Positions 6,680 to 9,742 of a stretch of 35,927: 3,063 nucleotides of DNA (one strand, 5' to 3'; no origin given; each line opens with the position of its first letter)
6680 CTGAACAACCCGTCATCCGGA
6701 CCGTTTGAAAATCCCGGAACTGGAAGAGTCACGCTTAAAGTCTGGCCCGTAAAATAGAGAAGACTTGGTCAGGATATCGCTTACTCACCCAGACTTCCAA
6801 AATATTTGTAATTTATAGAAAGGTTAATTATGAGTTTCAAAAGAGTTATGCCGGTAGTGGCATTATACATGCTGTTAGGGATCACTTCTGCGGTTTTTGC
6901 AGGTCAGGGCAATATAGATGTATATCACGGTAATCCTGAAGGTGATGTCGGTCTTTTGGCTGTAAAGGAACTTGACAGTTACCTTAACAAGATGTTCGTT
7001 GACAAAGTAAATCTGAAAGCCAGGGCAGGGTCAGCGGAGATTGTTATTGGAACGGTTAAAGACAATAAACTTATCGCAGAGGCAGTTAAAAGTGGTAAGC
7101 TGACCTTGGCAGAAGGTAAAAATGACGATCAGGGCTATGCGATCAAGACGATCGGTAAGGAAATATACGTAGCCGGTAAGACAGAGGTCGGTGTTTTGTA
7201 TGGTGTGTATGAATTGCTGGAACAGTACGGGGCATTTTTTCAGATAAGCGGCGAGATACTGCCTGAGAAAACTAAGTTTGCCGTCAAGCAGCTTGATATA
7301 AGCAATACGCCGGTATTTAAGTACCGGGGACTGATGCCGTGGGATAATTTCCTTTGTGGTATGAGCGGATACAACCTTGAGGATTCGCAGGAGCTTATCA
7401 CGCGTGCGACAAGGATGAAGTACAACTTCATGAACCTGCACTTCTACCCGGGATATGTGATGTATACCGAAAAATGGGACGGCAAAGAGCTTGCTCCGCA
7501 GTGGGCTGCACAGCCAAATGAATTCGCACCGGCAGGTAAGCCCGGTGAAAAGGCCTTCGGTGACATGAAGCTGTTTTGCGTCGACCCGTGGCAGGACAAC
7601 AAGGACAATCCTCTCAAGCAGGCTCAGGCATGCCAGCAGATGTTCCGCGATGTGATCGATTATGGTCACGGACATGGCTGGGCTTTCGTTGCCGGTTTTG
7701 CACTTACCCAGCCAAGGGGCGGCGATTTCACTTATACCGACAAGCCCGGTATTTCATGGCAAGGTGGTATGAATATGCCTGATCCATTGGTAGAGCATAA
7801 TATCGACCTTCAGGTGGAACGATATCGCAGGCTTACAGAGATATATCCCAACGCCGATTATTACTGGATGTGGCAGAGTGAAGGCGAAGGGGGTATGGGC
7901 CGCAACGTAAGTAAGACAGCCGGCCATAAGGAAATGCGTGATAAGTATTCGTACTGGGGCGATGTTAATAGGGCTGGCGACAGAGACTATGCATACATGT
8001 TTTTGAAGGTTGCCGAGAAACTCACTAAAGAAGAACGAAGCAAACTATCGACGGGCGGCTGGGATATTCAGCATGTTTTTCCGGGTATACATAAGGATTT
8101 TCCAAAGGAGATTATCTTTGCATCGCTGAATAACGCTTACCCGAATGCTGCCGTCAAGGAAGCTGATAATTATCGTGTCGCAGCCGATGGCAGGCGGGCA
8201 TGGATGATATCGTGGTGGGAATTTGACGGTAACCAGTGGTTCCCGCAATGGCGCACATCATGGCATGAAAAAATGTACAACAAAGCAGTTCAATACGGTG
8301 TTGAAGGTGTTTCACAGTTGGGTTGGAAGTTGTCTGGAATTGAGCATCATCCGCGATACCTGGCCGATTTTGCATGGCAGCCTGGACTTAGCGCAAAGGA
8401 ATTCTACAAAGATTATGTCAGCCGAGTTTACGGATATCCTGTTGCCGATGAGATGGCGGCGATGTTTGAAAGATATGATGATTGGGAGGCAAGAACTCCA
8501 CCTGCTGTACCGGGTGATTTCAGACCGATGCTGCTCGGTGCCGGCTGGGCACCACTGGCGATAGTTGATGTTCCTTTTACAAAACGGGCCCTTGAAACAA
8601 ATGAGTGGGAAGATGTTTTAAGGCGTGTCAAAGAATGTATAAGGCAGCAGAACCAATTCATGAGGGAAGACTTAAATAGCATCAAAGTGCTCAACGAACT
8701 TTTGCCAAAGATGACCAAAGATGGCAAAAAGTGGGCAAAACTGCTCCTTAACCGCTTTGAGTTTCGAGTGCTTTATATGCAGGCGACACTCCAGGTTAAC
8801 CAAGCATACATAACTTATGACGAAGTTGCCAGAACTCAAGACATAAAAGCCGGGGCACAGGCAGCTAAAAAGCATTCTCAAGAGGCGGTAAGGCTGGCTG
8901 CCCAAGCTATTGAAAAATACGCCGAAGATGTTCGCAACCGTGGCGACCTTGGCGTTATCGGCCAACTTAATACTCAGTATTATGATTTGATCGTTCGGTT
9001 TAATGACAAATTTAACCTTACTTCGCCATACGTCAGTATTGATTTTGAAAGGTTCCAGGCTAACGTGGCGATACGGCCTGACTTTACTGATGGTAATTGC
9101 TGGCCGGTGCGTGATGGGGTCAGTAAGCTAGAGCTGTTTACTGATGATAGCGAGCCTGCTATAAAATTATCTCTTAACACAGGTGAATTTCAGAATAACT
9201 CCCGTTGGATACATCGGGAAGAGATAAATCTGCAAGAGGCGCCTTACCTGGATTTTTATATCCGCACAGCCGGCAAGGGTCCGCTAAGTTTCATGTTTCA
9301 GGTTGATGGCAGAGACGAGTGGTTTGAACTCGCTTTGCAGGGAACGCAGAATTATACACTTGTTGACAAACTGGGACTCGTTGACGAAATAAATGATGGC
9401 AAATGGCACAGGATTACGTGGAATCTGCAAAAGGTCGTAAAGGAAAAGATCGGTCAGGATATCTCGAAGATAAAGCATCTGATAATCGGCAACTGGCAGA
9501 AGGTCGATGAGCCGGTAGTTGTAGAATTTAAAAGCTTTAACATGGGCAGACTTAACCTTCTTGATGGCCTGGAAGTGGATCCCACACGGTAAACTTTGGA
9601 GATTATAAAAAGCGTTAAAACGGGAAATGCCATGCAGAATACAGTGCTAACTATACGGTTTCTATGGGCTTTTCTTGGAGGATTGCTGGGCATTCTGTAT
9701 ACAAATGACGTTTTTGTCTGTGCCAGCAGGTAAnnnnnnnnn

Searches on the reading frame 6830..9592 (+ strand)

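Call 5: search_protein_families(library=pfam, proteins=[window:6830-9592:+], max_evalue=0.01)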
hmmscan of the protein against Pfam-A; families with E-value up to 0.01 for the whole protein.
window:6830-9592:+ (920 aa): 1 family
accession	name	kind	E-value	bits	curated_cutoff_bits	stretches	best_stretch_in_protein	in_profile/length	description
PF03648.19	Glyco_hydro_67N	-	1.9e-07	31.8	24.3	1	43-129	35-120/120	Glycosyl hydrolase family 67 N-terminus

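Call 6: search_protein_families(library=ncbifam, proteins=[window:6830-9592:+], max_evalue=0.01)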
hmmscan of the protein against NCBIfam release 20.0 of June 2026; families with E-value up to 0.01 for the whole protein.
window:6830-9592:+ (920 aa): 1 family
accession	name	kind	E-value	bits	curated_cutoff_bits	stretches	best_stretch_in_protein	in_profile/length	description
NF049878.1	AlphGalctur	equivalog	7.7e-05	20.9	1300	1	44-135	26-120/901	alpha-d-galacturonidase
